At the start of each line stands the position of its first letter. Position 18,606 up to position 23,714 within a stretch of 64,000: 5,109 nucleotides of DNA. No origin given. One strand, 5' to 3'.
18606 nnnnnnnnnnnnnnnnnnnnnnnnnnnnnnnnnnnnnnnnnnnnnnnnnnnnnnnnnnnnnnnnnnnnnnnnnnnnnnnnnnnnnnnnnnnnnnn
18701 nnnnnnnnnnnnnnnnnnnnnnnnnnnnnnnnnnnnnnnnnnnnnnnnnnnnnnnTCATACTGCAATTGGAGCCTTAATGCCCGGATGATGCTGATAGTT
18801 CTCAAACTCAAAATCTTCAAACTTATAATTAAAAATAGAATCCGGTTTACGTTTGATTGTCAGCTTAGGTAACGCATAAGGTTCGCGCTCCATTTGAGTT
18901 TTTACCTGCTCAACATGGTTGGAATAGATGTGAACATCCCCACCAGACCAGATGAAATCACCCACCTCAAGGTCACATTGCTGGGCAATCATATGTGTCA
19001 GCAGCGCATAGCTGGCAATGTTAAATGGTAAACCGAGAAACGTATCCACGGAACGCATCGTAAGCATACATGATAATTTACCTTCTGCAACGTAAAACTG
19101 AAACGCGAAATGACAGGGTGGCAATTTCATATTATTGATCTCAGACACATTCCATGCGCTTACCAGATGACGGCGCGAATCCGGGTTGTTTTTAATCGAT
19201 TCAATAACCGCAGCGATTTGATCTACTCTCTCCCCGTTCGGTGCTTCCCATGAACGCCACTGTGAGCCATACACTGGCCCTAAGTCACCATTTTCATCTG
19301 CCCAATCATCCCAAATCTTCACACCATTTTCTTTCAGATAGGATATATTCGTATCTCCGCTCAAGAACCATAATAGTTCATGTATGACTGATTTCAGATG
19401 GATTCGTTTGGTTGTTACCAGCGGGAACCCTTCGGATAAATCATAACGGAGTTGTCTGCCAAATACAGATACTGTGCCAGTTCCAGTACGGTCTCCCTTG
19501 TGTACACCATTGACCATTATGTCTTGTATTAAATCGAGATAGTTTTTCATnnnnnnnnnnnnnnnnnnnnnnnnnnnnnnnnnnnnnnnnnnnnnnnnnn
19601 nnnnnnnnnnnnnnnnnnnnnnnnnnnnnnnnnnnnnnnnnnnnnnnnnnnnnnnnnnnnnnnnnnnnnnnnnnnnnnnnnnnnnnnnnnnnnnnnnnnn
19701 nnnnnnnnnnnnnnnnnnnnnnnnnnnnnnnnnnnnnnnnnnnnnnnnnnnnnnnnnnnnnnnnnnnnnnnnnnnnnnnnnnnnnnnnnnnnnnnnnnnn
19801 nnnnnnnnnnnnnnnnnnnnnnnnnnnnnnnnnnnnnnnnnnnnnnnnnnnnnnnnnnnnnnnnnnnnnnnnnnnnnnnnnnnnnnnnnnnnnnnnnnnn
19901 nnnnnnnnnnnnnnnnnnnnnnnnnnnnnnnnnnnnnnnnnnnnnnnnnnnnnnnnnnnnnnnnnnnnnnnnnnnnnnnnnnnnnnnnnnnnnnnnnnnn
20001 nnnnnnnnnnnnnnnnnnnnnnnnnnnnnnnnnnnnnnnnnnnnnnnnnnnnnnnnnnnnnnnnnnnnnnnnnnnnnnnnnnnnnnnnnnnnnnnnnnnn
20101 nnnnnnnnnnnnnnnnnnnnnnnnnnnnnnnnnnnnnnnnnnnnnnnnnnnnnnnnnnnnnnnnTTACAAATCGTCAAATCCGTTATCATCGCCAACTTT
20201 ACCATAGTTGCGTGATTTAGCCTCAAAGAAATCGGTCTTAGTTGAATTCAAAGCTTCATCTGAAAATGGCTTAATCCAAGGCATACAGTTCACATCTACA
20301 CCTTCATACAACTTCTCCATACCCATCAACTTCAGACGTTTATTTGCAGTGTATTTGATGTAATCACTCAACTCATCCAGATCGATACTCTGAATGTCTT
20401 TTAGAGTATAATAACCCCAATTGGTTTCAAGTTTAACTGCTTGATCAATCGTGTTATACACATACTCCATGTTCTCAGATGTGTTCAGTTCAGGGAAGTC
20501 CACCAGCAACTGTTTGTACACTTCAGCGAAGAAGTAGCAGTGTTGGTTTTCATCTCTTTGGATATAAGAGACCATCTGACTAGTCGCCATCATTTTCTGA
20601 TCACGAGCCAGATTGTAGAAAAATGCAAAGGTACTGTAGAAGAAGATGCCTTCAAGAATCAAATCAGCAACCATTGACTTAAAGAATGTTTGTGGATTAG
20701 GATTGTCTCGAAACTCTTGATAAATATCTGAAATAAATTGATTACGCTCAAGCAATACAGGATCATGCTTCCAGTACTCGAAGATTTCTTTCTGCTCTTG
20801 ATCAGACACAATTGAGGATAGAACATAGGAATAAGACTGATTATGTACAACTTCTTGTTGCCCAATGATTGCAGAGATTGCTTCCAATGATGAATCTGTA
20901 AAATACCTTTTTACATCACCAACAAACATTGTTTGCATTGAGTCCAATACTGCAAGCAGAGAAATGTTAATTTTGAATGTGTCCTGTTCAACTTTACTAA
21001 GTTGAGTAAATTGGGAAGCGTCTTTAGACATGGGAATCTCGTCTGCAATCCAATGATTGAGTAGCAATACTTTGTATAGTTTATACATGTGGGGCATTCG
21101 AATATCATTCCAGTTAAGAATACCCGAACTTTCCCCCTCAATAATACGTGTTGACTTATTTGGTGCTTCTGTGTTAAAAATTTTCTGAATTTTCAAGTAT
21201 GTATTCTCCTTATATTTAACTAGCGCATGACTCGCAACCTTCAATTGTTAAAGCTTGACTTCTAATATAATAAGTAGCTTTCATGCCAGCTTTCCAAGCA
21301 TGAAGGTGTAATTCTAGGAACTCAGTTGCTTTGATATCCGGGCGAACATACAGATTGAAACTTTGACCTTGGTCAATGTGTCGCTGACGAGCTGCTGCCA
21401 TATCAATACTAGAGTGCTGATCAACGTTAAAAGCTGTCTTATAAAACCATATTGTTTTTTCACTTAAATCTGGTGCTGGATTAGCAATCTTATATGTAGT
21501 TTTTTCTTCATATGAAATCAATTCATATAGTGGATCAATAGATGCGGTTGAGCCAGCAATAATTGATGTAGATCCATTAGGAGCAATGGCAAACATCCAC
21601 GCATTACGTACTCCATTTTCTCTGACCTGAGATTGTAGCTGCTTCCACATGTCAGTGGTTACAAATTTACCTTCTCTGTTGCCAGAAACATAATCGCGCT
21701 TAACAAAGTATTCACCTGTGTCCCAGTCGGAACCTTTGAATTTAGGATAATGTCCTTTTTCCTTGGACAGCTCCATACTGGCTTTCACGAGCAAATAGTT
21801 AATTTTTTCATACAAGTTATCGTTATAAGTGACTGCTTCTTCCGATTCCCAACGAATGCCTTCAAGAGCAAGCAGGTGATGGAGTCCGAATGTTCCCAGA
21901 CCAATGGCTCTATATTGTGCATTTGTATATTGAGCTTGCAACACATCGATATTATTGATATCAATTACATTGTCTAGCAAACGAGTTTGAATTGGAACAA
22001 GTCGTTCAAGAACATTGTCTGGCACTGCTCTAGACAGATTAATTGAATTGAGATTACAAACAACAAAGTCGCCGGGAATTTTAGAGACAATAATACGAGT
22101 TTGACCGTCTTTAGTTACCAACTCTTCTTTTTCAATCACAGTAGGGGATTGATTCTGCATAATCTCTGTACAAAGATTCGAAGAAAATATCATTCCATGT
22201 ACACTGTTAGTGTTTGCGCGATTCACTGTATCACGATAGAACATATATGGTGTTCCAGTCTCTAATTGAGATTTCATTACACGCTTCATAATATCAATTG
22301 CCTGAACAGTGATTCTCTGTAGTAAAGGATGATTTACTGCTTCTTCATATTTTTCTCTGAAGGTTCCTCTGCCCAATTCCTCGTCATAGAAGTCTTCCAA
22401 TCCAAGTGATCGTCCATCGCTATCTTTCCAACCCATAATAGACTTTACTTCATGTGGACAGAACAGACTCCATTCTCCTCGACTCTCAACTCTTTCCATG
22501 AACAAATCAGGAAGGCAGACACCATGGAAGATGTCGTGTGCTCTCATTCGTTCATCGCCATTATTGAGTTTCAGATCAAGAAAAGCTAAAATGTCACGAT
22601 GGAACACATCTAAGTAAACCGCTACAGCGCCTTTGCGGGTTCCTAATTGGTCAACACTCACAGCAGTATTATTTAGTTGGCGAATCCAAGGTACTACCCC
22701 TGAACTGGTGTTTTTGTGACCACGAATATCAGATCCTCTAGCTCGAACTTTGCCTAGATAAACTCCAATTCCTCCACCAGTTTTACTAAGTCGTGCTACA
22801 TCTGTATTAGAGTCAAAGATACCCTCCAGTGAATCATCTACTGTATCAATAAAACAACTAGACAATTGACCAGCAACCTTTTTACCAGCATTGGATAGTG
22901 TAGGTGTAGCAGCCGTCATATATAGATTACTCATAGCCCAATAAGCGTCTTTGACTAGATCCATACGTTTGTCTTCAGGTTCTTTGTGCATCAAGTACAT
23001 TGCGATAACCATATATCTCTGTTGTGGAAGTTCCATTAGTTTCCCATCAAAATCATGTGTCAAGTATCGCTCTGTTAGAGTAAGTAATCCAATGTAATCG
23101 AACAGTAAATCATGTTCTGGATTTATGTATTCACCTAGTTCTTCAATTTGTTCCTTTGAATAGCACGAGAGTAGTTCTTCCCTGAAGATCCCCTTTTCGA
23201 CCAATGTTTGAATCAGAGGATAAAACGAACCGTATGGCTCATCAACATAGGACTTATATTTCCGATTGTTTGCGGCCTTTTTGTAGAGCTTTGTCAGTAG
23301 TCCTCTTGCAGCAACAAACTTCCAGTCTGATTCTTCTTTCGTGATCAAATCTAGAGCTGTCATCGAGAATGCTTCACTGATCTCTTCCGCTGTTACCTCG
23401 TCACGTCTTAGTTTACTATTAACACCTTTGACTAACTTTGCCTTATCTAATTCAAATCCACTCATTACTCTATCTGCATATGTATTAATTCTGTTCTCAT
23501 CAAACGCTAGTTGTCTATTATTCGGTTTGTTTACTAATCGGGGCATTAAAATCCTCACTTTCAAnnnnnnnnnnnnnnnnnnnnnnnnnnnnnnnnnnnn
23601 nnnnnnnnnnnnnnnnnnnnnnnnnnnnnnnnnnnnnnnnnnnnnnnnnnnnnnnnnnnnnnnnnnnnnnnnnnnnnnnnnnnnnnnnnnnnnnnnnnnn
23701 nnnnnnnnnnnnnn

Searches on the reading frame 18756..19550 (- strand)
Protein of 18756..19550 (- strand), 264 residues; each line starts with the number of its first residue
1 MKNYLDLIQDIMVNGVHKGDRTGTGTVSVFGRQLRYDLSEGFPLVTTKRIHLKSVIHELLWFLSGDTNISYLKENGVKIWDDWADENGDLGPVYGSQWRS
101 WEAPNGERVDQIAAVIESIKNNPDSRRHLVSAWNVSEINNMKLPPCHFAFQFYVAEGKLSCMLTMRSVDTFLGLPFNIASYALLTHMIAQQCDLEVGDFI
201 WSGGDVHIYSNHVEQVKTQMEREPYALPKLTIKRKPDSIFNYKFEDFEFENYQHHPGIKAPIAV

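Call 93: search_protein_families(library=pfam, proteins=[window:18756-19550:-], max_evalue=0.001)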
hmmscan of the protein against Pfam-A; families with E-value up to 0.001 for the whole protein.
window:18756-19550:- (264 aa): 1 family
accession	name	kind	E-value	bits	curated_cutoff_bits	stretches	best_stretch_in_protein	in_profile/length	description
PF00303.24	Thymidylat_synt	-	2.8e-127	423.8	24.3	1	2-264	1-266/266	Thymidylate synthase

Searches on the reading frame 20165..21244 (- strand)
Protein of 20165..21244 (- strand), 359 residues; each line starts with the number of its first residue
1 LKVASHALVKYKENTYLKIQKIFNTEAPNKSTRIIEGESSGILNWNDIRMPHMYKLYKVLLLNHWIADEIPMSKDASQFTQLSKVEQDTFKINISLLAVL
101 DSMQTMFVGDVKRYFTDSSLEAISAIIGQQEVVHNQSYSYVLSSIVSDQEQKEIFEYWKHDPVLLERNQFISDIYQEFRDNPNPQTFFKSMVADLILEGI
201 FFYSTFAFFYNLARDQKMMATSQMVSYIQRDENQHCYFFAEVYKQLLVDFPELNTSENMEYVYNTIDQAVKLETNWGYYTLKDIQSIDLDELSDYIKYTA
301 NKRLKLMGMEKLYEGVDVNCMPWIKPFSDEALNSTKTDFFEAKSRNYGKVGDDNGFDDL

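Call 63: search_protein_families(library=pfam, proteins=[window:20165-21244:-], max_evalue=0.001)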
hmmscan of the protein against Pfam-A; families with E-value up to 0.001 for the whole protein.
window:20165-21244:- (359 aa): 1 family
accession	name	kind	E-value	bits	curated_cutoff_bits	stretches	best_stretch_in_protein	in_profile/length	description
PF00268.27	Ribonuc_red_sm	-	6e-72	242.8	33.6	1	43-316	2-277/281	Ribonucleotide reductase, small chain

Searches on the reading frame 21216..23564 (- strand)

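Call 63: search_protein_families(library=pfam, proteins=[window:21216-23564:-], max_evalue=0.001)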
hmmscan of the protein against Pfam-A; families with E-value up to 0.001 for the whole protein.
window:21216-23564:- (782 aa): 2 families
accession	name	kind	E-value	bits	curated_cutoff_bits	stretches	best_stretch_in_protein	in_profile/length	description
PF02867.20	Ribonuc_red_lgC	-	6.9e-162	540.2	23.9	1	235-767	1-523/523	Ribonucleotide reductase, barrel domain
PF00317.26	Ribonuc_red_lgN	-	8.1e-23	80.7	28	1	154-229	2-75/77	Ribonucleotide reductase, all-alpha domain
